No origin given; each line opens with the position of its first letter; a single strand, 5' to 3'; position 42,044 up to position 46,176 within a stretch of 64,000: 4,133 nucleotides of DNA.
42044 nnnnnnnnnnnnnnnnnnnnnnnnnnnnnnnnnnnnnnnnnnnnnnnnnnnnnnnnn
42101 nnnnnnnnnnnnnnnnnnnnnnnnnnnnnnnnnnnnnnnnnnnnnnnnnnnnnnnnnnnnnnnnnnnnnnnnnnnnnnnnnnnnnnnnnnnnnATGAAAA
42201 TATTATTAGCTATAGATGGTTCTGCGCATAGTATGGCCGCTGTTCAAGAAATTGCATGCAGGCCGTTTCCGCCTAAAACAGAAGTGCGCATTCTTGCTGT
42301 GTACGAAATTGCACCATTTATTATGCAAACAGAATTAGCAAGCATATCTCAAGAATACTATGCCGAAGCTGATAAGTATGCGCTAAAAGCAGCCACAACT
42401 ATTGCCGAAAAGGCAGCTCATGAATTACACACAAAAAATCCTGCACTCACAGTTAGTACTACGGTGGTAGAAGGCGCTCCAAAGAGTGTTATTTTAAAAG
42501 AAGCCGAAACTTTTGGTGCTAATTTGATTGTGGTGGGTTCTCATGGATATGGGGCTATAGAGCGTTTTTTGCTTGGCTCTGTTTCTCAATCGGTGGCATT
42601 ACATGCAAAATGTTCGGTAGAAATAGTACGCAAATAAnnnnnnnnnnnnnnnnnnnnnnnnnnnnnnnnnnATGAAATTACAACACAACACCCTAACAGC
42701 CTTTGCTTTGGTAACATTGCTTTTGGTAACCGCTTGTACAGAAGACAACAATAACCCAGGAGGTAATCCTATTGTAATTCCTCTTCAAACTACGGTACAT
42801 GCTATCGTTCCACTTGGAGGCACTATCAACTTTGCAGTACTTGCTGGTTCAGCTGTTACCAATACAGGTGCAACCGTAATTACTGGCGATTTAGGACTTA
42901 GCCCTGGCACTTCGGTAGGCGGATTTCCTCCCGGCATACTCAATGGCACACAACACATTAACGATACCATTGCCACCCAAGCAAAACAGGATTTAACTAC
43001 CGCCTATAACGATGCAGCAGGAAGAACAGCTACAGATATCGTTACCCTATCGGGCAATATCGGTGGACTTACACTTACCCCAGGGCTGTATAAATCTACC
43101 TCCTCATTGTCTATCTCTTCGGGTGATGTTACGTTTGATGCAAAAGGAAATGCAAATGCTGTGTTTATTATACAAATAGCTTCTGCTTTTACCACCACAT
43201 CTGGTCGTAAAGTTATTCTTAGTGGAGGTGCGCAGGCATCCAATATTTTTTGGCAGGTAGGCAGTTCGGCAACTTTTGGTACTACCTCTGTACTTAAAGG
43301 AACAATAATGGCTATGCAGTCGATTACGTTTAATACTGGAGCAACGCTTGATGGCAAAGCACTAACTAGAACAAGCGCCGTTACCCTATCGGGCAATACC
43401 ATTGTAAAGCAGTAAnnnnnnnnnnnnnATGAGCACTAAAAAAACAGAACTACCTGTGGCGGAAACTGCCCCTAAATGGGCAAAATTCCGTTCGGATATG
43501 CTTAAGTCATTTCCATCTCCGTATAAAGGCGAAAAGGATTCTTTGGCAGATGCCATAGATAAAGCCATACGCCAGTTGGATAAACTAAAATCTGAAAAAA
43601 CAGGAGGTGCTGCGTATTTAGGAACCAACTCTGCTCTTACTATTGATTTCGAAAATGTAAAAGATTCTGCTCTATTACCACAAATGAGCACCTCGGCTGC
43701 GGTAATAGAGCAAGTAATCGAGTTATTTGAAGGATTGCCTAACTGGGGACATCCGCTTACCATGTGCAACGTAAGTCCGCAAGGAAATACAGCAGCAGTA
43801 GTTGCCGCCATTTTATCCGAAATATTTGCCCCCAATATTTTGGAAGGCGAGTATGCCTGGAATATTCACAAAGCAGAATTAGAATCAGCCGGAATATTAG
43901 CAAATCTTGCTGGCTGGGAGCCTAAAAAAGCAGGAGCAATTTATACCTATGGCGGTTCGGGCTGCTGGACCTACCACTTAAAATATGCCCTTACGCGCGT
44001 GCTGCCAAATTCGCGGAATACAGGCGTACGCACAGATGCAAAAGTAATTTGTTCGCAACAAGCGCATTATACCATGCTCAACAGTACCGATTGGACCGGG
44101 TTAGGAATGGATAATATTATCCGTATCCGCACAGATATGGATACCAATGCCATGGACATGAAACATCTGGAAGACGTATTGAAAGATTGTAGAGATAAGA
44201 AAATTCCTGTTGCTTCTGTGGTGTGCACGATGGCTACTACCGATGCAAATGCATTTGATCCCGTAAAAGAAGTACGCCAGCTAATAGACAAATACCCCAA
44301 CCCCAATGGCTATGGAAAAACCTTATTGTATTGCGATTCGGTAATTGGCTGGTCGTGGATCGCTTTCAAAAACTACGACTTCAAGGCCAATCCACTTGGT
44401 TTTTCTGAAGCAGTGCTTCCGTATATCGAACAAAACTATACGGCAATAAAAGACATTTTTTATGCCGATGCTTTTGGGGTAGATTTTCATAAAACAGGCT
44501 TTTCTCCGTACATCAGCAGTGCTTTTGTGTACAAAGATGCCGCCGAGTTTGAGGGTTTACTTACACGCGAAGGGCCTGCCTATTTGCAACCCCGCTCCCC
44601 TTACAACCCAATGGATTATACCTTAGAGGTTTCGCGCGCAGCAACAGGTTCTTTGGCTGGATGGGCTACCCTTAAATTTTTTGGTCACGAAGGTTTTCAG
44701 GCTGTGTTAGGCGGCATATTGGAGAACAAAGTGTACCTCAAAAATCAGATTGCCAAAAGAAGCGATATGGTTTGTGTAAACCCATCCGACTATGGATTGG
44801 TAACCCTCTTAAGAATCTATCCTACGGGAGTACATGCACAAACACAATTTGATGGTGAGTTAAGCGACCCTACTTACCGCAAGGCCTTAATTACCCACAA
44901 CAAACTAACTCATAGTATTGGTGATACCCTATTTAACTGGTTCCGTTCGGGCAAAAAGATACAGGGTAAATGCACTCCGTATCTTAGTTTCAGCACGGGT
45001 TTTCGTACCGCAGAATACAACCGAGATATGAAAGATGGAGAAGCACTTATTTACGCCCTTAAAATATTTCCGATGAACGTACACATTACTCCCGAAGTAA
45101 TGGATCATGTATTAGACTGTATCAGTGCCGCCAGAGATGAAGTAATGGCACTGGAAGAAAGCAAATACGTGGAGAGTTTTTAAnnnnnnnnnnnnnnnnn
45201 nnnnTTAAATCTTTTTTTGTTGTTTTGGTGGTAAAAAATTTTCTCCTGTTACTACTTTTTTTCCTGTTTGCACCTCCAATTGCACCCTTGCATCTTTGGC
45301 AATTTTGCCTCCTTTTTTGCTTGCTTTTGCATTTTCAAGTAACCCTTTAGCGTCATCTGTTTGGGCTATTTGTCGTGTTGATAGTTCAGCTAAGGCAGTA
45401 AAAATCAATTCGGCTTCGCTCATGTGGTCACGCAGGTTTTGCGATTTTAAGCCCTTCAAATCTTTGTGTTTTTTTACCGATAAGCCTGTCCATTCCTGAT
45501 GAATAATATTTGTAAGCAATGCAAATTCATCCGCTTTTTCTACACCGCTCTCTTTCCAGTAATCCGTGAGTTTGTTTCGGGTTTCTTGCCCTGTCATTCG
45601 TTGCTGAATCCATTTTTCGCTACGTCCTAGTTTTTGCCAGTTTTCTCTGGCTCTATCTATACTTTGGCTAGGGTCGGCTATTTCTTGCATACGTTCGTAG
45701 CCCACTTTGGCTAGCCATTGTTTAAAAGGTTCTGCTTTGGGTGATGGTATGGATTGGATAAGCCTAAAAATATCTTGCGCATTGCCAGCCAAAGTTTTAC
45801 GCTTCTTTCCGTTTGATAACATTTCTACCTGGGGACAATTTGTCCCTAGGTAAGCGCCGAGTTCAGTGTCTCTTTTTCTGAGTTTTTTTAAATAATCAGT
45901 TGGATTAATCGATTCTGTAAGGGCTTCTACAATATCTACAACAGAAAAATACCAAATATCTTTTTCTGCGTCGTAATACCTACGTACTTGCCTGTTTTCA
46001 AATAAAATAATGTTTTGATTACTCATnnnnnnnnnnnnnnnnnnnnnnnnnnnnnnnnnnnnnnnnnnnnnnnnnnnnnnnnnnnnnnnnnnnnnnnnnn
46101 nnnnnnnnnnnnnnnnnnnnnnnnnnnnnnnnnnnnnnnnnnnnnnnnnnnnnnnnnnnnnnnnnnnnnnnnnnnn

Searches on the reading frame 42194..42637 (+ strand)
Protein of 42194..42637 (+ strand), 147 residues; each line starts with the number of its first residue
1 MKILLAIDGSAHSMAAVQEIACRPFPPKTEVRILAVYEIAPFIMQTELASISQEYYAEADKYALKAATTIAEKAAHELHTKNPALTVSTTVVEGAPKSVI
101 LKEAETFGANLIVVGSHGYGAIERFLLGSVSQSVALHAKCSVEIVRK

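Call 7: search_protein_families(library=pfam, proteins=[window:42194-42637:+], max_evalue=0.01)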
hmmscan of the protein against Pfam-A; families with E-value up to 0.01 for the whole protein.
window:42194-42637:+ (147 aa): 1 family
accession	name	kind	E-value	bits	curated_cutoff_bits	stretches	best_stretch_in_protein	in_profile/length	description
PF00582.32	Usp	-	4.3e-26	92.6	24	1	2-146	4-141/141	Universal stress protein family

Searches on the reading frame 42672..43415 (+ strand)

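Call 7: search_protein_families(library=pfam, proteins=[window:42672-43415:+], max_evalue=0.01)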
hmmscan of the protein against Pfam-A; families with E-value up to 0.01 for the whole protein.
window:42672-43415:+ (247 aa): 1 family
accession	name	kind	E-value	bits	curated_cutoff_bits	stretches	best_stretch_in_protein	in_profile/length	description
PF11999.13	Ice_binding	-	2e-65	220.8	28.7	1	56-244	1-207/208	Ice-binding-like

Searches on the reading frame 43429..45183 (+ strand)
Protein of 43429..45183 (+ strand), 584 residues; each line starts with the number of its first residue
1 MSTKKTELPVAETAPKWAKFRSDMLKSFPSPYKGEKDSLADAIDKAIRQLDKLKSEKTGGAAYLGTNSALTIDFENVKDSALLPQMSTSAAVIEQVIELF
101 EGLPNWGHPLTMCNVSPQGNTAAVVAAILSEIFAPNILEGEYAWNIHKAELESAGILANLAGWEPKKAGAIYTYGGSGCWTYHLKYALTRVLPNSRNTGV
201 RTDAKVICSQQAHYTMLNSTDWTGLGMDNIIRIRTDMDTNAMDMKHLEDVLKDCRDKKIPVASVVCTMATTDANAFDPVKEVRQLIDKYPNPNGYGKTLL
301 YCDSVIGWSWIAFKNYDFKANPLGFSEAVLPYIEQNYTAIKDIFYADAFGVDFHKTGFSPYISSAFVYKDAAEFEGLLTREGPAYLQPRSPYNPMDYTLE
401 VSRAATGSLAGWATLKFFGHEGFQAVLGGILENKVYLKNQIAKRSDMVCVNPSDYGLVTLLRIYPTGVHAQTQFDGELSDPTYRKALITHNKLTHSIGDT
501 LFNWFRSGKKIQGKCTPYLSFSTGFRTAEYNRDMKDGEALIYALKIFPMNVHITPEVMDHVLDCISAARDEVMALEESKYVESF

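Call 8: search_protein_families(library=pfam, proteins=[window:43429-45183:+], max_evalue=0.01)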
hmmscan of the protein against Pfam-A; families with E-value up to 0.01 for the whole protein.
window:43429-45183:+ (584 aa): 1 family
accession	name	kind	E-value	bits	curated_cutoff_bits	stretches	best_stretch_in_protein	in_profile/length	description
PF00282.25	Pyridoxal_deC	-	8.1e-15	54.9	27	2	339-458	250-370/375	Pyridoxal-dependent decarboxylase conserved domain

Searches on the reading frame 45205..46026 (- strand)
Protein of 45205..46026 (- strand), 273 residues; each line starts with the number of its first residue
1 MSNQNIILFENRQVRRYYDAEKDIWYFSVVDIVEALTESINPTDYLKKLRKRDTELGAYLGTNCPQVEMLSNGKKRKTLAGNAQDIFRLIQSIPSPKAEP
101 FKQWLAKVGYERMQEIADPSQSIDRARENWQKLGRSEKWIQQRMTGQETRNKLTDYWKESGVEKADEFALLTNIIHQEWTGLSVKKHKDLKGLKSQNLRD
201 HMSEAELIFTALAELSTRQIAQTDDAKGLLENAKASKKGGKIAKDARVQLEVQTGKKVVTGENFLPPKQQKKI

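Call 8: search_protein_families(library=pfam, proteins=[window:45205-46026:-], max_evalue=0.01)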
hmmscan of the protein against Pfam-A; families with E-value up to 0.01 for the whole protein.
window:45205-46026:- (273 aa): 1 family
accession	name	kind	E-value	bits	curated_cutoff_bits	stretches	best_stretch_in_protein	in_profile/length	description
PF02498.22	Bro-N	-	6.2e-09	36.8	25.6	1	16-107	4-92/96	BRO family, N-terminal domain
